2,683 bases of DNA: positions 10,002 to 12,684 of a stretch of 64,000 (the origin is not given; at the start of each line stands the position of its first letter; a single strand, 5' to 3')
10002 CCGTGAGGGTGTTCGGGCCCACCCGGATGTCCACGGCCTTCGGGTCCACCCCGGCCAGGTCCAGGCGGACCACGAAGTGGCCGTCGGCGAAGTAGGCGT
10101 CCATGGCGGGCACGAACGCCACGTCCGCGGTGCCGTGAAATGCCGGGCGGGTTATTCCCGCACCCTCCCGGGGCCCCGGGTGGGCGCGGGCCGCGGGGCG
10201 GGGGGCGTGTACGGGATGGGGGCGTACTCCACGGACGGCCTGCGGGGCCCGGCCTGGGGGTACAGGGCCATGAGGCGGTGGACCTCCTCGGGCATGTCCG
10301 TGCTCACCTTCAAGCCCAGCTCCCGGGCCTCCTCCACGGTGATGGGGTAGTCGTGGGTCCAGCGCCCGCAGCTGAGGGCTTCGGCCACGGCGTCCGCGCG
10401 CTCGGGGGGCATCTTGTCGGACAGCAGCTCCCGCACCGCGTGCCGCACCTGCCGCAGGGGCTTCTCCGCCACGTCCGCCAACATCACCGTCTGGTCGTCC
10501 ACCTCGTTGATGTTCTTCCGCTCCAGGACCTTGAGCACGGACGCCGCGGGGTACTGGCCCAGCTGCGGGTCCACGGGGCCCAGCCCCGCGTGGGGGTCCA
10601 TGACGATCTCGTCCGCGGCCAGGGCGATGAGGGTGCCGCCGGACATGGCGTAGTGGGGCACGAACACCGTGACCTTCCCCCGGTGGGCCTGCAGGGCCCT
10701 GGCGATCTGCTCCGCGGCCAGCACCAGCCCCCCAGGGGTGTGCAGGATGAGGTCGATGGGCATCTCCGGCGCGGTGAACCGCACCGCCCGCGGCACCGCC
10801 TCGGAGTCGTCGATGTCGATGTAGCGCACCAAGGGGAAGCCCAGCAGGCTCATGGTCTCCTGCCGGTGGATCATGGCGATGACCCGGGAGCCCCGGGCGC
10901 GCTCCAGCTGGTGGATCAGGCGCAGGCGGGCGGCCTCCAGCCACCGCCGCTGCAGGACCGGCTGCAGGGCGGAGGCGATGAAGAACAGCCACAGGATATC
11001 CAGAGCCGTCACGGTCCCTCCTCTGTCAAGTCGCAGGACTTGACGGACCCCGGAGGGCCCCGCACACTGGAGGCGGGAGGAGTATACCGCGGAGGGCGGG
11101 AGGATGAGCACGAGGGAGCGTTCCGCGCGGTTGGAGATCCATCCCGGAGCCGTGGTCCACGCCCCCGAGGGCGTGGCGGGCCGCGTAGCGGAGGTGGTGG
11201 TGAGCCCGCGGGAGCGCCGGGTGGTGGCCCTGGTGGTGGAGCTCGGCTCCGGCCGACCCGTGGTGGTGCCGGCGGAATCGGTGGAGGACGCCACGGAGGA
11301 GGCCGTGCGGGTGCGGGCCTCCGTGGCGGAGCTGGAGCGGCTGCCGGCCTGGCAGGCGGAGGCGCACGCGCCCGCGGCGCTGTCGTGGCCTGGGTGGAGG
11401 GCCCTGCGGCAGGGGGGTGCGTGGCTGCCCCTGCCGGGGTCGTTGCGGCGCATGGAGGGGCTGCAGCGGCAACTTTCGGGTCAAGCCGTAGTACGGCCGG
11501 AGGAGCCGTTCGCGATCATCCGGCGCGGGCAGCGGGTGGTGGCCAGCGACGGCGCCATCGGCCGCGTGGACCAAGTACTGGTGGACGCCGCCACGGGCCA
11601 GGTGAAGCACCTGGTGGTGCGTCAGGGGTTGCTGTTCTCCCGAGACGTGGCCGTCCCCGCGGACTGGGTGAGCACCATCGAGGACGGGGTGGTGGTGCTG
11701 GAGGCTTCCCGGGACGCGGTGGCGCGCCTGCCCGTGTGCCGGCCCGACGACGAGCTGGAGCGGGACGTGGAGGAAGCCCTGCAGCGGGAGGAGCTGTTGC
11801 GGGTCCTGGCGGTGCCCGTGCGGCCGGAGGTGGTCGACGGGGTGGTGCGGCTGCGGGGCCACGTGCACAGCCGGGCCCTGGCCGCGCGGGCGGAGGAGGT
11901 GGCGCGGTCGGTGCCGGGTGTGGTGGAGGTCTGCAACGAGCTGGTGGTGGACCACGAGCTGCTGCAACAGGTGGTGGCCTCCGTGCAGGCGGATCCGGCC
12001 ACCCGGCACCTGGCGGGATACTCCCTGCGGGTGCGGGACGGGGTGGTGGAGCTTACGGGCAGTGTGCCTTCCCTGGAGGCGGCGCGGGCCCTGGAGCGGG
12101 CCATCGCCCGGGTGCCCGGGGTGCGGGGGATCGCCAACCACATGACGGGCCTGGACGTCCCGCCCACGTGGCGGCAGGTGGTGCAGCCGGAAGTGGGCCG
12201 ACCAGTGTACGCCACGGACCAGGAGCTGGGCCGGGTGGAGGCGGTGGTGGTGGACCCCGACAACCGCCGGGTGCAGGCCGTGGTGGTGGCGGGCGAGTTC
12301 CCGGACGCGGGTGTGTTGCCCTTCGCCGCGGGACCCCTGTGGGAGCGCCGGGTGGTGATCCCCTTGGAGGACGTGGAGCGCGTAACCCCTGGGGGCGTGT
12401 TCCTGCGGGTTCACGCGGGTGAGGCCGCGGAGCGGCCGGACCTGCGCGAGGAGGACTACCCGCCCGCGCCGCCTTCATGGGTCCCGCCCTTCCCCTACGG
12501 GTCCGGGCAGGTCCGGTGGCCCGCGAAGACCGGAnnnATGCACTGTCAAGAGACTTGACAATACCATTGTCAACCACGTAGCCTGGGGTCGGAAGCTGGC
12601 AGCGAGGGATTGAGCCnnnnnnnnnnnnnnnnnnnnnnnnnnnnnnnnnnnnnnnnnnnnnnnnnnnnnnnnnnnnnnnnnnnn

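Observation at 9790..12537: Candidate new HspR regulon module: SDH-family serine protease plus minimal Hsp20, divergent from a PRC-barrel/BON stress protein, with a shared HAIR-like dyad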

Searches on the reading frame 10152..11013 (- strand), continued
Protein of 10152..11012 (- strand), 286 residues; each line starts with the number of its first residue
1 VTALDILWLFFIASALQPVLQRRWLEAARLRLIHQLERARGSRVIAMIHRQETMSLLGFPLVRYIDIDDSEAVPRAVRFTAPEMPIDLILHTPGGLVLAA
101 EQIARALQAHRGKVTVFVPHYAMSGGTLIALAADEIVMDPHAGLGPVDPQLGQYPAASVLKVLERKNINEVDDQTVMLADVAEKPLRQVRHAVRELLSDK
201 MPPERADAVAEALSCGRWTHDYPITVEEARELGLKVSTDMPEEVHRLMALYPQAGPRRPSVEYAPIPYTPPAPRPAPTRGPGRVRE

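Call 19: find_related_loci(query=window:10155-11012:-, collection=genome_contigs, flank=4000)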
Query window:10155-11012:- (286 aa) in genome_contigs; peptide patterns used: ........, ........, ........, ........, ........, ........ (x = any residue, [..] = any of these).
471 stretches matched a pattern; 408 encode a relative of the query (tblastn E <= 1e-3); the best 80 are kept; 80 distinct loci.
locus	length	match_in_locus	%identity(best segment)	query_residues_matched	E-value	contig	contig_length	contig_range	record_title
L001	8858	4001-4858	93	1-286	2e-174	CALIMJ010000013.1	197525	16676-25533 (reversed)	MAG: uncultured bacterium isolate S1_Bin_METABAT__12_1 genome assembly, contig: c_000002430407_partial_0_197525, whole g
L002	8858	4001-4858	93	1-286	8e-175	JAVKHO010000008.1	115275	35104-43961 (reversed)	MAG: Candidatus Tepidifontimicrobium thermophilum isolate HHBFW-2_201803_bins_14 HHBFW-2_201803_bins_14_scaffold_8, whol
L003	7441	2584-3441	93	1-286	2e-173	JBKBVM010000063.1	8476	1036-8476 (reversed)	MAG: bacterium isolate 21I_052.bin.53 NODE_63_length_8476_cov_5.376831, whole genome shotgun sequence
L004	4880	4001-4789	94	1-263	2e-163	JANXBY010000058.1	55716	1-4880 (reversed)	MAG: Armatimonadota bacterium isolate SKYB51 k141_417110, whole genome shotgun sequence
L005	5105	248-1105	90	1-286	2e-158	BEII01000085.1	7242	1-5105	Bacterium HR32 DNA, contig: NODE_3177_85, isolate: HRbin32, whole genome shotgun sequence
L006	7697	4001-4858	87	1-286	2e-158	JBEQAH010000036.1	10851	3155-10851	MAG: bacterium isolate 03V1_S199.semibin_refined.081 NODE_3698_length_10851_cov_3.078888, whole genome shotgun sequence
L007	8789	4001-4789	91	1-263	2e-155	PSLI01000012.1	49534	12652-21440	MAG: Candidatus Sysuimicrobiota bacterium isolate ERB_18_2 NODE_293_length_49534_cov_3.514022, whole genome shotgun sequ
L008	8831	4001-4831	74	1-277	6e-138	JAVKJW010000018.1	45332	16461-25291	MAG: Candidatus Thermofontivivens primus isolate QQ_201705_bins_113 QQ_201705_bins_113_scaffold_18, whole genome shotgun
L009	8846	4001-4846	78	1-283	1e-134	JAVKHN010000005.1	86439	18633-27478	MAG: Candidatus Sysuimicrobium calidum isolate HHBFW-2_201803_bins_120 HHBFW-2_201803_bins_120_scaffold_5, whole genome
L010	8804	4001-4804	79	1-268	4e-132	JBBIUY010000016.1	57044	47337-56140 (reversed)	MAG: Armatimonadota bacterium isolate BR2S70218_bin_64 NODE_421_length_57044_cov_25.542438, whole genome shotgun sequenc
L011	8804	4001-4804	79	1-268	6e-129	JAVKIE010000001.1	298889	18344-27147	MAG: Candidatus Calidihabitans tengchongensis isolate JZ-2_201709_bins_171 JZ-2_201709_bins_171_scaffold_1, whole genome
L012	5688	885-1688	71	1-268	2e-127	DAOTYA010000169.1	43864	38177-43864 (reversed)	MAG TPA_asm: Anaerolineae bacterium isolate H23_299 k115_911331, whole genome shotgun sequence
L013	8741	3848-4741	67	1-285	1e-126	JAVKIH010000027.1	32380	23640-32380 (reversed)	MAG: Candidatus Geohabitans tengchongensis isolate JZ-2_201803_bins_100 JZ-2_201803_bins_100_scaffold_27, whole genome s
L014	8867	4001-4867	67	1-283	3e-126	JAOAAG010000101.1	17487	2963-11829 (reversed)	MAG: Anaerolineae bacterium isolate SKW140 k141_1465292, whole genome shotgun sequence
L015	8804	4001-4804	68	1-268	4e-126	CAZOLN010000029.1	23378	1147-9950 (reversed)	MAG TPA_asm: uncultured Anaerolineales bacterium isolate binchicken_co6_399 genome assembly, contig: NODE_1997_length_23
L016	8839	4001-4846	68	1-283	3e-125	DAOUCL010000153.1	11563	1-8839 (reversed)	MAG TPA_asm: Dehalococcoidia bacterium isolate H81_820 363341, whole genome shotgun sequence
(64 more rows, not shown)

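Call 40: find_encoding_contigs(protein=window:10152-11012:-, flank=6000, max_places=6)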
Protein window:10152-11012:- (286 aa): no gene with exactly this product is on record in the collection.

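Call 41: find_encoding_contigs(protein=window:10155-11012:-, flank=6000, max_places=6)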
Protein seq(286 aa) (286 aa): no gene with exactly this product is on record in the collection.

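Call 42: find_encoding_contigs(protein=P0002, flank=3000, max_places=6)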
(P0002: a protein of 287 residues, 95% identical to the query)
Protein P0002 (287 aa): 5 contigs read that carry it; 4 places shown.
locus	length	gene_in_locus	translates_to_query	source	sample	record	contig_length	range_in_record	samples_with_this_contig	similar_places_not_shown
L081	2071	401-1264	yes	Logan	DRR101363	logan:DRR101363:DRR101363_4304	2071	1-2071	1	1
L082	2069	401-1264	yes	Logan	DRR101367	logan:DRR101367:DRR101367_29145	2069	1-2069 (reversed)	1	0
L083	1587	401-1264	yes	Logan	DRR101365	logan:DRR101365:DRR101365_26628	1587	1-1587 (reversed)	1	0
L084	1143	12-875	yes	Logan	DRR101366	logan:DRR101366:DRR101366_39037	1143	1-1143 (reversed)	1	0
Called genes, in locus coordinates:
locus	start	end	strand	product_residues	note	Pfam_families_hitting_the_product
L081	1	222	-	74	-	?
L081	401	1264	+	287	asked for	PF01972:SDH_protease, PF25145:NfeD1b_N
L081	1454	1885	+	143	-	PF00011:HSP20, PF17886:ArsA_HSP20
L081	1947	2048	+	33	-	PF07681:DoxX (weak)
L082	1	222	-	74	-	?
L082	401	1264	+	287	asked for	PF01972:SDH_protease, PF25145:NfeD1b_N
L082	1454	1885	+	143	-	PF00011:HSP20, PF17886:ArsA_HSP20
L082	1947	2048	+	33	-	PF07681:DoxX (weak)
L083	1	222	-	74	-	?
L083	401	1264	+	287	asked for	PF01972:SDH_protease, PF25145:NfeD1b_N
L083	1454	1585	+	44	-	?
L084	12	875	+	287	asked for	PF01972:SDH_protease, PF25145:NfeD1b_N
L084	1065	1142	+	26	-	?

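Call 54: search_solved_structures(query=window:10155-11012:-, max_evalue=0.001)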
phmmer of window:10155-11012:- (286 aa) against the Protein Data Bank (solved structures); distinct sequences matched with E-value up to 0.001: 0.

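Call 66: search_protein_families(library=pfam, proteins=[L016:3283-3981:+], max_evalue=0.001)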
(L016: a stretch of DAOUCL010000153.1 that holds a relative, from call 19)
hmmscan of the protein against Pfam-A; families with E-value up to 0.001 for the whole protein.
L016:3283-3981:+ (233 aa): 2 families
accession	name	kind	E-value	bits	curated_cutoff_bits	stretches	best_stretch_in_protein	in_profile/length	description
PF01694.28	Rhomboid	-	1.2e-37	129.7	22.6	1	60-219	2-142/143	Rhomboid domain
PF08551.15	DUF1751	-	5.4e-05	24.1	22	1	63-118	9-64/99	Eukaryotic integral membrane protein (DUF1751)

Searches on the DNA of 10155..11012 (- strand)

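Call 55: search_rna_families(source=L005, start=1050, end=1450, threshold=evalue, max_evalue=1)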
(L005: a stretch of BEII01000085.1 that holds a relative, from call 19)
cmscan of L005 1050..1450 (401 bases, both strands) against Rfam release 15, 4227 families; matches with E-value up to 1: 0.
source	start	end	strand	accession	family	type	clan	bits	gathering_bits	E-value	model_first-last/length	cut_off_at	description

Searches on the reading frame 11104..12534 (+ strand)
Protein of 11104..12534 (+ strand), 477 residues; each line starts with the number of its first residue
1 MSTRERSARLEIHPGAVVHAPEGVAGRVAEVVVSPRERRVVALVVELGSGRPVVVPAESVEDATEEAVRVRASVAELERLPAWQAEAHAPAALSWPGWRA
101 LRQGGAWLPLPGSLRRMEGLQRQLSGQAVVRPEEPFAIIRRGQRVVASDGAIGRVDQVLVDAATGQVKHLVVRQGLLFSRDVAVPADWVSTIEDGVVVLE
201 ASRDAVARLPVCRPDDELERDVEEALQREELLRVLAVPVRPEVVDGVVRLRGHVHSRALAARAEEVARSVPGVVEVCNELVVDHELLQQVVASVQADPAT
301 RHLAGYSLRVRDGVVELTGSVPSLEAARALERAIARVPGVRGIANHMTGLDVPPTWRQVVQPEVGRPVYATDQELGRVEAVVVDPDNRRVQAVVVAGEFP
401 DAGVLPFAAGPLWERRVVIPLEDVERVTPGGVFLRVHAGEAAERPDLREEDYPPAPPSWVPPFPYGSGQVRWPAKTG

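Call 9: search_protein_families(library=pfam, proteins=[window:11104-12534:+], max_evalue=0.01)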
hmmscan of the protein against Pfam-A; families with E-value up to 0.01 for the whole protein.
window:11104-12534:+ (477 aa): 3 families
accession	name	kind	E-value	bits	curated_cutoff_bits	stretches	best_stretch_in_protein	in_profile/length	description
PF05239.21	PRC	-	4.1e-21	75.2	21.2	3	364-436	10-71/78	PRC-barrel domain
PF04972.22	BON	-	9.3e-20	71.1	27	2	215-282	2-67/69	BON domain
PF09939.14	DUF2171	-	0.00039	21.1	25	0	139-206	1-63/64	Uncharacterized protein conserved in bacteria (DUF2171)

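Call 12: search_protein_families(library=ncbifam, proteins=[window:11104-12534:+], max_evalue=1)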
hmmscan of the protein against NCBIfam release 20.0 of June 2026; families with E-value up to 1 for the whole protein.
window:11104-12534:+ (477 aa): 4 families
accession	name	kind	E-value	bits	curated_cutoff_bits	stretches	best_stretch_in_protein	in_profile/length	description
NF007858.0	PRK10568.1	equivalog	3.3e-10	39.9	174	1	239-282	161-204/206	molecular chaperone OsmY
NF051434.1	ArfA_OmpATb_N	equivalog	9.3e-05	22.7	81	1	248-346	11-111/114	channel-forming protein ArfA/OmpATb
NF008247.1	PRK11023.1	equivalog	0.00014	21.7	184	1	215-284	48-116/192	division/outer membrane stress-associated lipid-binding lipoprotein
NF011389.0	PRK14814.1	equivalog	0.12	12.2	285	1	234-282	136-185/186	NADH dehydrogenase subunit B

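Call 45: find_related_loci(query=window:11104-12534:+, collection=metagenome_contigs, flank=3000)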
Query window:11104-12534:+ (477 aa) in metagenome_contigs; peptide patterns used: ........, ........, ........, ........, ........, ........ (x = any residue, [..] = any of these).
290 stretches matched a pattern; 11 encode a relative of the query (tblastn E <= 1e-3); 9 distinct loci.
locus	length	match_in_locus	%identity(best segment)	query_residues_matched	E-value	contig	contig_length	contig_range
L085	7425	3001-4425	85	1-475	0e+0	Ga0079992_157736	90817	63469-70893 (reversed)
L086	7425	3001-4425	83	1-475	0e+0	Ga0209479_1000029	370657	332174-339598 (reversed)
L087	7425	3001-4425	86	1-475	0e+0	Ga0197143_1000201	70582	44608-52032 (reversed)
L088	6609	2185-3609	85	1-475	0e+0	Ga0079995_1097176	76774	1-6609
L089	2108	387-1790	66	7-475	0e+0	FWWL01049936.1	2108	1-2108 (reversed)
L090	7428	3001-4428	85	1-476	0e+0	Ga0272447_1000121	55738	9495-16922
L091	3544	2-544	86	294-474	6e-90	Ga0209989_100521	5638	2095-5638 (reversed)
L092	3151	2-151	82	426-475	5e-21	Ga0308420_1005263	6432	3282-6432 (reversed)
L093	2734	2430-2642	32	210-282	3e-6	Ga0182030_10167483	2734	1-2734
